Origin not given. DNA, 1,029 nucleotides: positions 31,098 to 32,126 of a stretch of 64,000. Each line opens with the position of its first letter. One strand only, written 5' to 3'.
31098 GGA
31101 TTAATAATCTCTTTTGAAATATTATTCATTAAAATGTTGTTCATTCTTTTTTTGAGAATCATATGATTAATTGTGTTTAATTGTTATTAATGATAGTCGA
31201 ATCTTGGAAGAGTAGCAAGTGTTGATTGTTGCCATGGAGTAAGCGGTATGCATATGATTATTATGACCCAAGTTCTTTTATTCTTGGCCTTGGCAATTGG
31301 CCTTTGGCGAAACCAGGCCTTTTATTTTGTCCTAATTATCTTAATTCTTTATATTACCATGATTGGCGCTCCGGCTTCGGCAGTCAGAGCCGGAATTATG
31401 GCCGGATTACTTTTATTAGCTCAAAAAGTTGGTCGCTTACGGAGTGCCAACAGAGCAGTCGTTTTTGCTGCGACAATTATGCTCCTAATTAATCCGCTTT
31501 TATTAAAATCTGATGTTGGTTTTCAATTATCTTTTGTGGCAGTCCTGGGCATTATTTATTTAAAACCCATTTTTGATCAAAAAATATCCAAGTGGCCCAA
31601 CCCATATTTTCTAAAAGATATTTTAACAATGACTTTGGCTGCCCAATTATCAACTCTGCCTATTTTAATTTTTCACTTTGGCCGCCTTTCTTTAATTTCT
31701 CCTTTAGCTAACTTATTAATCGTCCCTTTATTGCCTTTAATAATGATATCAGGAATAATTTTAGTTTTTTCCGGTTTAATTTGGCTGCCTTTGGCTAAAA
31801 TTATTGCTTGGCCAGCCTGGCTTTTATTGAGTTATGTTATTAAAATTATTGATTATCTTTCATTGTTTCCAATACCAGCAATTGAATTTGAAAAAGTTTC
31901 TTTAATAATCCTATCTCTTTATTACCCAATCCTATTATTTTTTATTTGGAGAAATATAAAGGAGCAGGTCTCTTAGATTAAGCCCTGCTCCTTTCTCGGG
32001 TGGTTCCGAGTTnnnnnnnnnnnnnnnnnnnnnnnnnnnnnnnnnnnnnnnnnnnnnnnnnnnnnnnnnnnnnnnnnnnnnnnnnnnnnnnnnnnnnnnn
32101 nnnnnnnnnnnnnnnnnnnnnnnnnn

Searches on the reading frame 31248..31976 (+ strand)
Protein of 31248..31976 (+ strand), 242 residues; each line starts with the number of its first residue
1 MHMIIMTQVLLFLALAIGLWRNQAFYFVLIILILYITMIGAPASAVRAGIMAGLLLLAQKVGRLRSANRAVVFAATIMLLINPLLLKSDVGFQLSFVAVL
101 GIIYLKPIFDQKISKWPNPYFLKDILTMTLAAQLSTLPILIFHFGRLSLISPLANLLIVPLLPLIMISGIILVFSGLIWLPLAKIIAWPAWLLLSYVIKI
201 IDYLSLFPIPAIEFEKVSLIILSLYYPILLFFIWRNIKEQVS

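Call 11: search_protein_families(library=pfam, proteins=[window:31248-31976:+], max_evalue=0.01)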
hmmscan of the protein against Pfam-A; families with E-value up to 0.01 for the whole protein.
window:31248-31976:+ (242 aa): 1 family
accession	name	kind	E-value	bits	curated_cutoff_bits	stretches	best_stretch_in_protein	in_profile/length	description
PF03772.21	Competence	-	2.4e-46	158.7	23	1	1-234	31-265/270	Competence protein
